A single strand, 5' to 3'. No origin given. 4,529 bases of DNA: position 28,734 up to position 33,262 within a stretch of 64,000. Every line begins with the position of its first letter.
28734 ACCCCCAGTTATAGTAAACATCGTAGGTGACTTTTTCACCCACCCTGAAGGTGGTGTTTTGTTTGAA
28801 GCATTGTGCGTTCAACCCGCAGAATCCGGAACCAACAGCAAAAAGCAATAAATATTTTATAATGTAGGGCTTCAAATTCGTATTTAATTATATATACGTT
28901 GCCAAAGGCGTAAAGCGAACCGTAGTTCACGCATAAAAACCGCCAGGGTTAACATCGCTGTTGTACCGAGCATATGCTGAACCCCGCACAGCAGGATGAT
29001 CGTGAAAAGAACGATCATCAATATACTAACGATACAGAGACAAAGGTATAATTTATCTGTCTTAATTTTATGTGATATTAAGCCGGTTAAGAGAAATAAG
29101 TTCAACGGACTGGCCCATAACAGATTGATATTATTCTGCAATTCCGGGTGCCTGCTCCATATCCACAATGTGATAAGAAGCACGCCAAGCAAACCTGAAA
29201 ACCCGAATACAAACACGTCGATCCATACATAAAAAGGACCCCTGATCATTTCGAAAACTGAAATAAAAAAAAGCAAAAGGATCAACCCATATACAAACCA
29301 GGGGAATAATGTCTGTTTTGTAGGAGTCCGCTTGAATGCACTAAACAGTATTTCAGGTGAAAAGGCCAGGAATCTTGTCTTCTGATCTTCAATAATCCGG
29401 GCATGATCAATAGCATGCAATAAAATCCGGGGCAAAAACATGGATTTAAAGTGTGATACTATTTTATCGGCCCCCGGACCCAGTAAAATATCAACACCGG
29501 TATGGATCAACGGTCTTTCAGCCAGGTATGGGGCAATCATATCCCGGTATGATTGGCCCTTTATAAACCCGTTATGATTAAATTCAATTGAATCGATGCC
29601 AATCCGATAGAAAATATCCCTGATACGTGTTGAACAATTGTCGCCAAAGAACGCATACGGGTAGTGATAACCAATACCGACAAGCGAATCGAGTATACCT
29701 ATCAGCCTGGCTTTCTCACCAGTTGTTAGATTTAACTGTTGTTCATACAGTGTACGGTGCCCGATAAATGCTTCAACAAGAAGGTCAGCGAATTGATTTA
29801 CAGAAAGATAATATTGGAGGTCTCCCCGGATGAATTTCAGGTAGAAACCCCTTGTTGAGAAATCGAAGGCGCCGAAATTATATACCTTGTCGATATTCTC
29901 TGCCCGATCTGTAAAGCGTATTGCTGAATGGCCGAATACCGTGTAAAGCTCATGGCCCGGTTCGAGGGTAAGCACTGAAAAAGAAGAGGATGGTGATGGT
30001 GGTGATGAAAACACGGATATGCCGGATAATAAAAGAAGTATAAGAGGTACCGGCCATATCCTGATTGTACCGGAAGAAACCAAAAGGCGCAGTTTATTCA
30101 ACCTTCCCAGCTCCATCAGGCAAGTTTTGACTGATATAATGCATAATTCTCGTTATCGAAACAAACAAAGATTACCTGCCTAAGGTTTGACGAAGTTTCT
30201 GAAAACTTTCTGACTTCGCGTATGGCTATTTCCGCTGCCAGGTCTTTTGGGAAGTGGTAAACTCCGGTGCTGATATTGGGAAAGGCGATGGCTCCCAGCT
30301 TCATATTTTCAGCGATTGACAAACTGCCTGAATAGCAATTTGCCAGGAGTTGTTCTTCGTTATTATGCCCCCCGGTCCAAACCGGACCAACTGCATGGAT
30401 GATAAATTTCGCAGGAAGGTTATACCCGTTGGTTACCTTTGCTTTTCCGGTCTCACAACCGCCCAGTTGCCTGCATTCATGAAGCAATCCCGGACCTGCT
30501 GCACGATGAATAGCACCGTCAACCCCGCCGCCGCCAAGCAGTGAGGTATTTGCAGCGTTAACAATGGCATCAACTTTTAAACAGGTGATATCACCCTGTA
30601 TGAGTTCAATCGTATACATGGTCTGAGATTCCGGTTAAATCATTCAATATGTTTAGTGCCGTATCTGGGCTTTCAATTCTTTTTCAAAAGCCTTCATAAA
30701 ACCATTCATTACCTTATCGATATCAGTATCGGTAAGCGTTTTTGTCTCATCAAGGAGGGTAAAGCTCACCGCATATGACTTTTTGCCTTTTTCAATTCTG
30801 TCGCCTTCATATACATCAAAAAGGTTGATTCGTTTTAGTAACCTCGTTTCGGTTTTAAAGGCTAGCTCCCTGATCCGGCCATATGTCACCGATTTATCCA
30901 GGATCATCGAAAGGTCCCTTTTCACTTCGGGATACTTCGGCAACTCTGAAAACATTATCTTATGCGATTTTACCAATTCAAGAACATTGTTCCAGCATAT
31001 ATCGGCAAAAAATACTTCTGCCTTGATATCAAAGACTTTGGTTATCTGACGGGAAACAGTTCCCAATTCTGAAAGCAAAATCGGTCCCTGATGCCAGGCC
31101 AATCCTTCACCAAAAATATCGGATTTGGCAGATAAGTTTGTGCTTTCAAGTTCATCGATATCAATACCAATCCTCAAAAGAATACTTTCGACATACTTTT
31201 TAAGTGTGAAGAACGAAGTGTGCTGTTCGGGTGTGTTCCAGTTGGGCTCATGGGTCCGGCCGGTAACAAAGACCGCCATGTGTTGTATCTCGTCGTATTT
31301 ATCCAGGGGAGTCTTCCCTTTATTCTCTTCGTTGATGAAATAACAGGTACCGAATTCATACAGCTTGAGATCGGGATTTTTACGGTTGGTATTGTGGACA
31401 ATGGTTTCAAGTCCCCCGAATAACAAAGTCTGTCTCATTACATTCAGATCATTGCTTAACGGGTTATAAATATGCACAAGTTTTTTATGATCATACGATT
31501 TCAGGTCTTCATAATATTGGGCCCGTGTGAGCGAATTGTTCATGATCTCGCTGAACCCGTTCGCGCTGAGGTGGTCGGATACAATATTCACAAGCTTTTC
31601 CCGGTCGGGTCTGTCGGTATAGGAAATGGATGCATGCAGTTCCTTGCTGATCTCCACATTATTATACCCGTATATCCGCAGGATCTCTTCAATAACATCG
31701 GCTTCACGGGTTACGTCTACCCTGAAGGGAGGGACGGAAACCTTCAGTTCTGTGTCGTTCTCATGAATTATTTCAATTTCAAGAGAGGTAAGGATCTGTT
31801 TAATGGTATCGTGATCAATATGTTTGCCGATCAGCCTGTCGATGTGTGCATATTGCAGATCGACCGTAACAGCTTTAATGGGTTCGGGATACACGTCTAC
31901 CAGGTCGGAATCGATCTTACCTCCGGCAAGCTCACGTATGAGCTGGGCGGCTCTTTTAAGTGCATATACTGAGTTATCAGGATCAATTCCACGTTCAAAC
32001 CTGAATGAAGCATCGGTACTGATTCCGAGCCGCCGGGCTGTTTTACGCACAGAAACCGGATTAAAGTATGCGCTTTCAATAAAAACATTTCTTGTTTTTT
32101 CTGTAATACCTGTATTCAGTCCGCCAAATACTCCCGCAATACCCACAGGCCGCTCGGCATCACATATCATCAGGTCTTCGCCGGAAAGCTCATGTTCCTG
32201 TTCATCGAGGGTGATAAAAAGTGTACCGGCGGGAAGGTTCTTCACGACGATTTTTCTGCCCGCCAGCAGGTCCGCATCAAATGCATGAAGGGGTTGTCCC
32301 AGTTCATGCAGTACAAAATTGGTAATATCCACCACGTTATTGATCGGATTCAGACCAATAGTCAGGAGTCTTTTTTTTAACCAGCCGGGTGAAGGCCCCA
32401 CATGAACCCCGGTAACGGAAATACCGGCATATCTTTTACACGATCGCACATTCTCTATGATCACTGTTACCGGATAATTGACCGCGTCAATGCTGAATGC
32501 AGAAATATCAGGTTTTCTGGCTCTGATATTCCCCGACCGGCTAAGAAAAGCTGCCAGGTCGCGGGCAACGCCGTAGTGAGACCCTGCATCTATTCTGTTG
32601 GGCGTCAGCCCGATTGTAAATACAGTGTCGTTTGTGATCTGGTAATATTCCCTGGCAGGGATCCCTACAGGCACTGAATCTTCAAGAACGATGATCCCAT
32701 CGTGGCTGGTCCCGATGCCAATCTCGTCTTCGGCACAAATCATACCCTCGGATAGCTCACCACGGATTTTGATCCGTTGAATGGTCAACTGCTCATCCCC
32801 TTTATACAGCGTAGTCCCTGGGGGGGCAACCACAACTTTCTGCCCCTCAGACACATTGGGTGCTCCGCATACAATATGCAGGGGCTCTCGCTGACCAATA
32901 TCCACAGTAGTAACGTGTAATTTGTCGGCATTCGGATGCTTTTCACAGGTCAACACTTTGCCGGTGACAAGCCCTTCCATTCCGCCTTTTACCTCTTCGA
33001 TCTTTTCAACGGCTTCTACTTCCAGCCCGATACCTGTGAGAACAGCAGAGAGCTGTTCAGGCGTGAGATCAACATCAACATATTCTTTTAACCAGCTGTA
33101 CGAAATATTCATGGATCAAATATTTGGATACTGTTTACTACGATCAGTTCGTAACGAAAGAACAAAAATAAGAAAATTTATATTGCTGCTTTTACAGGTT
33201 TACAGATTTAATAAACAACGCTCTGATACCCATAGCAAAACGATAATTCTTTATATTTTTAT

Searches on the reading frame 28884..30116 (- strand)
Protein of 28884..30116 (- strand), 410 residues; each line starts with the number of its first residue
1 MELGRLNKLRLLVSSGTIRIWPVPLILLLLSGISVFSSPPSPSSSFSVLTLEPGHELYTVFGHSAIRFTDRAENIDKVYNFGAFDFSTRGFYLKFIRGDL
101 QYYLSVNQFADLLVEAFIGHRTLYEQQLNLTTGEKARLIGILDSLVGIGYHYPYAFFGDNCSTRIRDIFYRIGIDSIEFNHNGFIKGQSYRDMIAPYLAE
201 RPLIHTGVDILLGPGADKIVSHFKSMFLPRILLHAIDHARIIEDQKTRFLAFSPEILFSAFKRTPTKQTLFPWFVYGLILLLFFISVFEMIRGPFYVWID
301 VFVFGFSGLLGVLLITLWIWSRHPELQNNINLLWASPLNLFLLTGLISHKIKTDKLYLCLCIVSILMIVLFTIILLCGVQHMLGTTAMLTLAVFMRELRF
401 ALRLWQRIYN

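Call 60: search_protein_families(library=pfam, proteins=[window:28884-30116:-], max_evalue=0.000001)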
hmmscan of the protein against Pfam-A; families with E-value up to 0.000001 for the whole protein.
window:28884-30116:- (410 aa): 2 families
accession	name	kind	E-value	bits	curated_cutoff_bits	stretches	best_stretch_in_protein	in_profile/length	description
PF25221.1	5TMH_Lnb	-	5.3e-18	65.9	25.2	1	269-398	6-134/144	Lnb transmembrane domain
PF13387.12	Lnb_N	-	1.2e-17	64.4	22.2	1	47-170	17-149/175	Lnb N-terminal periplasmic domain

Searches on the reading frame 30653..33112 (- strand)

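Call 60: search_protein_families(library=pfam, proteins=[window:30653-33112:-], max_evalue=0.000001)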
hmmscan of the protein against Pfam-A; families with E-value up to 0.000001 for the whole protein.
window:30653-33112:- (819 aa): 5 families
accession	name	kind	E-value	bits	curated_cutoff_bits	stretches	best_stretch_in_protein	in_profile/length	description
PF03483.22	B3_4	-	3.5e-67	225.8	29.3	1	225-397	2-174/174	B3/4 domain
PF17759.6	tRNA_synthFbeta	-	1.8e-38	132.6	22.4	1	500-706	14-213/214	Phenylalanyl tRNA synthetase beta chain CLM domain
PF03147.19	FDX-ACB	-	7.3e-27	94.1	31.1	1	725-818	1-94/94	Ferredoxin-fold anticodon binding domain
PF03484.21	B5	-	1.5e-24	86.4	28.6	1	417-483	1-67/67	tRNA synthetase B5 domain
PF01588.26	tRNA_bind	-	1.7e-23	82.9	27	1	48-151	1-95/96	Putative tRNA binding domain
